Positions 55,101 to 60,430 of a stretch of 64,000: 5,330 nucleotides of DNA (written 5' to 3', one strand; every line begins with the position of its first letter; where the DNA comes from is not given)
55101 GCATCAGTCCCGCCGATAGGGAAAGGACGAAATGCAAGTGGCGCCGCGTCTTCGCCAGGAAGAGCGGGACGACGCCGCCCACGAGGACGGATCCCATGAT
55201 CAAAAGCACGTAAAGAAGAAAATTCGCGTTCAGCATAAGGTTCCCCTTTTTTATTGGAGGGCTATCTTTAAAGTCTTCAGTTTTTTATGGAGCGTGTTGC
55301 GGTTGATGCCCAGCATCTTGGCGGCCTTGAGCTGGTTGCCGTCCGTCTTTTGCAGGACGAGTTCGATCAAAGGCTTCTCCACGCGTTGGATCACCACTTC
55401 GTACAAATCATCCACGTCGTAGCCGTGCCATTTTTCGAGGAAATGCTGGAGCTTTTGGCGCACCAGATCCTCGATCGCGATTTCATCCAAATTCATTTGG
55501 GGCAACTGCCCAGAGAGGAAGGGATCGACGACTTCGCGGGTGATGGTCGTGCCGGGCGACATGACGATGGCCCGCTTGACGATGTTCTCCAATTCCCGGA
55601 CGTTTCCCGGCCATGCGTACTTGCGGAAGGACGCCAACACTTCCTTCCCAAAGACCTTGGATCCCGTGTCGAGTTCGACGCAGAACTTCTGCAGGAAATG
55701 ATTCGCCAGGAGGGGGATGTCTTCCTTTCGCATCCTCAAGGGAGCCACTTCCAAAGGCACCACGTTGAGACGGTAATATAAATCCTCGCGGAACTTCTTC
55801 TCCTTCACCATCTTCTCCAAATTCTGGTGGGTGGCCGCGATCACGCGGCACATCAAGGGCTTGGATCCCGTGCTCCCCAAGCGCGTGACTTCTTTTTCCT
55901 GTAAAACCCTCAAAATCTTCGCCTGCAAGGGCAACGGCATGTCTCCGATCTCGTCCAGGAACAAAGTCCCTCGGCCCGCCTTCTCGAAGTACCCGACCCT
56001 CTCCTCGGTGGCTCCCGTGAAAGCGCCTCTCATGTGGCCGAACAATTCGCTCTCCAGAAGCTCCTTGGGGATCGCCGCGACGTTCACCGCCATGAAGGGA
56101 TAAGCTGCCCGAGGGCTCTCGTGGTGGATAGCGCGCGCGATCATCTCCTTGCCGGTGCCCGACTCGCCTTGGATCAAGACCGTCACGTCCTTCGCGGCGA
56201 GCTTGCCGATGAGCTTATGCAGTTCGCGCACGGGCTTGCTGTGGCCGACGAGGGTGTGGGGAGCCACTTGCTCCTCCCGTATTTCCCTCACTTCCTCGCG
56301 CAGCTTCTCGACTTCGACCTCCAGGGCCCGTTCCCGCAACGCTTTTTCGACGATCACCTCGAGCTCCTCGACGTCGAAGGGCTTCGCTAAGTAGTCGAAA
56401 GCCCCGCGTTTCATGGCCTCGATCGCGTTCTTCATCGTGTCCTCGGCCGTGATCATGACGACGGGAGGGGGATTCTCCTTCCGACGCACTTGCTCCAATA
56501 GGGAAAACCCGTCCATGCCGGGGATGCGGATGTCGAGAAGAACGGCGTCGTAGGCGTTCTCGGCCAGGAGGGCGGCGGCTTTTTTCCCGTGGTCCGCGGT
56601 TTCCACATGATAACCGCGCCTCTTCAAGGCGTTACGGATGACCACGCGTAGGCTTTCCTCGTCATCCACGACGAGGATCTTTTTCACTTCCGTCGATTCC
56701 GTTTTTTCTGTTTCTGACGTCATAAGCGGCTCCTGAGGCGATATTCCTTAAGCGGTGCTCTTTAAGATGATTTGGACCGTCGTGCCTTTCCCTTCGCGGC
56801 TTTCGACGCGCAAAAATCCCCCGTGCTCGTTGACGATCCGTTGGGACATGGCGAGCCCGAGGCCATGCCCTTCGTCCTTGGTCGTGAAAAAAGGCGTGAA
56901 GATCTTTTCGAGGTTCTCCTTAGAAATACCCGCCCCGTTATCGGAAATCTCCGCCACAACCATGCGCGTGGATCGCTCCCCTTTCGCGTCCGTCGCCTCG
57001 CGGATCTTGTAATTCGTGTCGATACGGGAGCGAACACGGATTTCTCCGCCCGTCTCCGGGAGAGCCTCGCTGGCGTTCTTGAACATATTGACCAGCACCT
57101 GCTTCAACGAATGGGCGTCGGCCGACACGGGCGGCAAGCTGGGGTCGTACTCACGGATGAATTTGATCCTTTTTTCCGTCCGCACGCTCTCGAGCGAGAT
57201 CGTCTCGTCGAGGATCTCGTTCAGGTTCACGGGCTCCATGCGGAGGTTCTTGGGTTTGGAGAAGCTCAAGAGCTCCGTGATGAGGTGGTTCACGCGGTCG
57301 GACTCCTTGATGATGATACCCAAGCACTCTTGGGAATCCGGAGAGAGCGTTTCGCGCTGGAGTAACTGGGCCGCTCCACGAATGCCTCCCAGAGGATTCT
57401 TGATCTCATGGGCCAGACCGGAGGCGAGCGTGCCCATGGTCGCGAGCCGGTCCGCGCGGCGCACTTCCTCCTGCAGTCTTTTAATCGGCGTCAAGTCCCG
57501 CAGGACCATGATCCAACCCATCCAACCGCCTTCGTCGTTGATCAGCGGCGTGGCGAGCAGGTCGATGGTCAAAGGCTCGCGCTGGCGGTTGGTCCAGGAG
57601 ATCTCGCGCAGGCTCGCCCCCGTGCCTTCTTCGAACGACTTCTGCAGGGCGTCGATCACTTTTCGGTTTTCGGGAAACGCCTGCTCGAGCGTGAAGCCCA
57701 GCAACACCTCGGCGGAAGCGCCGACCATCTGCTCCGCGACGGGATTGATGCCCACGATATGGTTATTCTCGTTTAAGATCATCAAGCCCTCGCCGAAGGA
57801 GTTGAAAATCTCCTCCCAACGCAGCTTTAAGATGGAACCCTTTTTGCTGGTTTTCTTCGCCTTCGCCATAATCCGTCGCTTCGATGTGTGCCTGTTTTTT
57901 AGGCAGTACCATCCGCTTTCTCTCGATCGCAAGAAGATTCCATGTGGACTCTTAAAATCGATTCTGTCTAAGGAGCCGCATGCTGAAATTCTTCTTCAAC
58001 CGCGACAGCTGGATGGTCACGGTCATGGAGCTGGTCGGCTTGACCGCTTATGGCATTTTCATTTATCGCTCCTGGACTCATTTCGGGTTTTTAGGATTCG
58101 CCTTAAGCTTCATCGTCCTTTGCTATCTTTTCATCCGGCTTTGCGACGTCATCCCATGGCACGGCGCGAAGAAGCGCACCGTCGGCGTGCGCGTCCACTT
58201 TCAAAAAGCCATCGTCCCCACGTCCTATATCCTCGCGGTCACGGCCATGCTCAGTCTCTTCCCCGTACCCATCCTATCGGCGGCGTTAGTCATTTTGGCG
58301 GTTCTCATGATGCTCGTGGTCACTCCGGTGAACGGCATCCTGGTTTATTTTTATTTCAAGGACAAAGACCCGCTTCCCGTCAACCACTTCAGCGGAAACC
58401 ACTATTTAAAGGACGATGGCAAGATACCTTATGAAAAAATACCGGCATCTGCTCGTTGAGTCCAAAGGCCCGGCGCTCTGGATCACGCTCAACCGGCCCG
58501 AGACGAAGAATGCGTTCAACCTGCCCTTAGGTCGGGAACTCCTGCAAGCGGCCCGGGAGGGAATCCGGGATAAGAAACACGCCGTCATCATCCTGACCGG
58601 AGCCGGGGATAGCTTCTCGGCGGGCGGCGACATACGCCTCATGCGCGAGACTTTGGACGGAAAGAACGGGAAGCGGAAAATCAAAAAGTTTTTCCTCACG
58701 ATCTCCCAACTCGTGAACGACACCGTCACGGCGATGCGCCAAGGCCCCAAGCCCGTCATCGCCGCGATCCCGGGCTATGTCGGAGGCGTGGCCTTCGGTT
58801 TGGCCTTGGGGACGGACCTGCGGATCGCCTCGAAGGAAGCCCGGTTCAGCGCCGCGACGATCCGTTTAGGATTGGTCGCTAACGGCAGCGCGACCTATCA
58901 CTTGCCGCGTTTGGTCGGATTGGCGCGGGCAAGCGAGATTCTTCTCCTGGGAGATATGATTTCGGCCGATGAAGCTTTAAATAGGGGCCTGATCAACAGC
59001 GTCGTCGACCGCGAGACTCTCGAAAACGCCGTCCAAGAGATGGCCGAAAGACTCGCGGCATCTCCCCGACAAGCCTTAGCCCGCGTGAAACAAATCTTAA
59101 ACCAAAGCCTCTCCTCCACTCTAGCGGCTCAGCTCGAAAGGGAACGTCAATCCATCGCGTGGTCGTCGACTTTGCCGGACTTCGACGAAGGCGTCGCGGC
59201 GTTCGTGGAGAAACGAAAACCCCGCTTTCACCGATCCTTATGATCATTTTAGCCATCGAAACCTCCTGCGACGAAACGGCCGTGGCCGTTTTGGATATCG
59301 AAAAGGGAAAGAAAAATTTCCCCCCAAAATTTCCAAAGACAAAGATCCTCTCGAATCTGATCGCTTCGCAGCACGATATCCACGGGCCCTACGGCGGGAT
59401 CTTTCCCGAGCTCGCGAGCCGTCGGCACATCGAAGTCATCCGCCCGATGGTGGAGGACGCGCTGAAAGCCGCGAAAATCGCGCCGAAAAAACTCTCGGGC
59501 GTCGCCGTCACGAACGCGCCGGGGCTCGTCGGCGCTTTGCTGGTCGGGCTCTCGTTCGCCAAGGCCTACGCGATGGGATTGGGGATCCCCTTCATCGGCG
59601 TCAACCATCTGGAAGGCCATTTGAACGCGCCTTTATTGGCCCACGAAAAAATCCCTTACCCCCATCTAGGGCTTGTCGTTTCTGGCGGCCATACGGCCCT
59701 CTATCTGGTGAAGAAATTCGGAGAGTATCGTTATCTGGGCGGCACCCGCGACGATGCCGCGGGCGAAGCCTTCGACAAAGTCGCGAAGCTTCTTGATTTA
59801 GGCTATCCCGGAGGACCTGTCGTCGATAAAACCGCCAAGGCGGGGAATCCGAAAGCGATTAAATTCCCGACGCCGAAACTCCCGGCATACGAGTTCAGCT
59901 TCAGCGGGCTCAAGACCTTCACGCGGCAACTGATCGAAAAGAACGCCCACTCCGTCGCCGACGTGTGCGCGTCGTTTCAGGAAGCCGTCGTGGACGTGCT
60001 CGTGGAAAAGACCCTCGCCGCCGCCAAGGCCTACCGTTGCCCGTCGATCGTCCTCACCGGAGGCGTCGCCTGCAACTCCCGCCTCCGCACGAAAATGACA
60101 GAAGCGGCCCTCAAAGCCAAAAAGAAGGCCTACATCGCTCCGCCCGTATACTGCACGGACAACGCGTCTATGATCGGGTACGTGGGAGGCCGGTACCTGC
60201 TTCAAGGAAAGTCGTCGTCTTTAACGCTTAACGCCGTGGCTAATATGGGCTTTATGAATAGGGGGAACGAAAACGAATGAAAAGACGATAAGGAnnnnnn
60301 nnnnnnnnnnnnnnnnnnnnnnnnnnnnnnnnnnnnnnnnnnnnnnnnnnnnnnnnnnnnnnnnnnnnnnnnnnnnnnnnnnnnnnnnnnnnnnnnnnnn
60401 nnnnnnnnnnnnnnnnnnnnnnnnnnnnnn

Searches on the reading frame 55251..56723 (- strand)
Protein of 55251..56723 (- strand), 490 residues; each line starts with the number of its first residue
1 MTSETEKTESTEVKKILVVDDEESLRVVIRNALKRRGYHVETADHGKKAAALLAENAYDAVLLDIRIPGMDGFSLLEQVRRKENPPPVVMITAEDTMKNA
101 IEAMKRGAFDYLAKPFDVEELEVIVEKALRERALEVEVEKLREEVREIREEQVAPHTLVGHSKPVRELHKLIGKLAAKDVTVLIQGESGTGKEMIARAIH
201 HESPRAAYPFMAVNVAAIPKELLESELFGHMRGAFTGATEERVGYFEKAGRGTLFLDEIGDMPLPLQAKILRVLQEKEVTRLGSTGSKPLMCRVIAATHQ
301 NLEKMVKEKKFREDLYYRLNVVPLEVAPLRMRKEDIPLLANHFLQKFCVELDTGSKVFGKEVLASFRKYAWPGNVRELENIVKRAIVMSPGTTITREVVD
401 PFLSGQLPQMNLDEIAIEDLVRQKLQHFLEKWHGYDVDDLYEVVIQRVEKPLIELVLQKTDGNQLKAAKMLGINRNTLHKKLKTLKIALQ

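Call 64: search_protein_families(library=pfam, proteins=[window:55251-56723:-], max_evalue=0.00001)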
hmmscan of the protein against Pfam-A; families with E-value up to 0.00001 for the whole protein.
window:55251-56723:- (490 aa): 5 families
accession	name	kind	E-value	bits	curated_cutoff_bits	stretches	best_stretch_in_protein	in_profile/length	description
PF00158.32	Sigma54_activat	-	1.5e-70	236.7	20.2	1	158-324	1-167/168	Sigma-54 interaction domain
PF00072.30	Response_reg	-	8.6e-33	113.3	30.2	1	16-125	1-110/111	Response regulator receiver domain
PF25601.1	AAA_lid_14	-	5.9e-25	87.4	27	1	330-406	1-77/87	AAA+ ATPase lid domain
PF14532.12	Sigma54_activ_2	-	2.2e-20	73.7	25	1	159-329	1-138/138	Sigma-54 interaction domain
PF02954.25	HTH_8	-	1.1e-14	54.3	22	1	447-483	4-40/42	Bacterial regulatory protein, Fis family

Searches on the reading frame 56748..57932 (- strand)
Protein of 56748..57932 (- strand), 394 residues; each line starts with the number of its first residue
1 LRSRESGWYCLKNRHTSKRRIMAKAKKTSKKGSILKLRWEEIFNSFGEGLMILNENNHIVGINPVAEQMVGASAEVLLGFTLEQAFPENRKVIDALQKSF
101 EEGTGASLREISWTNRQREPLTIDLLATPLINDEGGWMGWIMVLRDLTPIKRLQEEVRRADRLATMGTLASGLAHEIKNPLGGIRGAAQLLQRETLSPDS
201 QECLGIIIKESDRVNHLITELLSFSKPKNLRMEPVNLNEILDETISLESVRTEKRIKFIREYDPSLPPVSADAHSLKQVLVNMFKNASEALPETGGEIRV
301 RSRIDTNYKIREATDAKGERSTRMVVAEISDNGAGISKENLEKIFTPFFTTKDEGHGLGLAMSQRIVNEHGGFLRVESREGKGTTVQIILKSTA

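Call 64: search_protein_families(library=pfam, proteins=[window:56748-57932:-], max_evalue=0.00001)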
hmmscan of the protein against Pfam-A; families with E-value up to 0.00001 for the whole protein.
window:56748-57932:- (394 aa): 5 families
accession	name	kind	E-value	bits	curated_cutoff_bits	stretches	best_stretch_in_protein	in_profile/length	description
PF02518.31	HATPase_c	-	3.1e-23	82.8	26.4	1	272-392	2-109/111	Histidine kinase-, DNA gyrase B-, and HSP90-like ATPase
PF00512.31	HisKA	-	4.6e-18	65.5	26.9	1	166-227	2-63/66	His Kinase A (phospho-acceptor) domain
PF00989.32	PAS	-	8.2e-12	45.6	22.6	1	38-146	2-112/113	PAS fold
PF13426.13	PAS_9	-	1e-09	39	27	1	48-148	2-102/103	PAS domain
PF08448.16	PAS_4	-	3.6e-09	37.3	23.1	1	43-148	1-106/110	PAS fold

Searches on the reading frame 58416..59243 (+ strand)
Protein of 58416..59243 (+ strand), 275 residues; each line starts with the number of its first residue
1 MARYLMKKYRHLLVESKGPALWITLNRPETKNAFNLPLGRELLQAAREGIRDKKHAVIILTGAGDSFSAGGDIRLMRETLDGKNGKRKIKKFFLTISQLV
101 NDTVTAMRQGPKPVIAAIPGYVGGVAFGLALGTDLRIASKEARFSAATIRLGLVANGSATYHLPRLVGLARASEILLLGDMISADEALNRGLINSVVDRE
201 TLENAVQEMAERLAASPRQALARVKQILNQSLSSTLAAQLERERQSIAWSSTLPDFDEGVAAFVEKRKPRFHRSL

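Call 64: search_protein_families(library=pfam, proteins=[window:58416-59243:+], max_evalue=0.00001)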
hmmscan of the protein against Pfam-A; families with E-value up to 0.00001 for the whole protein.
window:58416-59243:+ (275 aa): 2 families
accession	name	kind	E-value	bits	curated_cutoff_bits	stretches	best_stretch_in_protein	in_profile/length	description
PF00378.25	ECH_1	-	1.4e-54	185.5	27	1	22-272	8-249/251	Enoyl-CoA hydratase/isomerase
PF16113.10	ECH_2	-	6.4e-31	108.5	27.2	1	22-247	3-222/335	Enoyl-CoA hydratase/isomerase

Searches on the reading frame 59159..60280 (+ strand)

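Call 64: search_protein_families(library=pfam, proteins=[window:59159-60280:+], max_evalue=0.00001)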
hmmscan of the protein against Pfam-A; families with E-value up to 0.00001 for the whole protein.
window:59159-60280:+ (373 aa): 2 families
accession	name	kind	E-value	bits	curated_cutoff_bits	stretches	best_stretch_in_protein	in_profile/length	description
PF00814.31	TsaD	-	3.7e-95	319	24.8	1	62-341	1-264/264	tRNA N6-adenosine threonylcarbamoyltransferase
PF22521.2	HypF_C_2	-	6.5e-08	33.1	27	1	251-335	149-235/241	Carbamoyltransferase, Kae1-like Domain, second subdomain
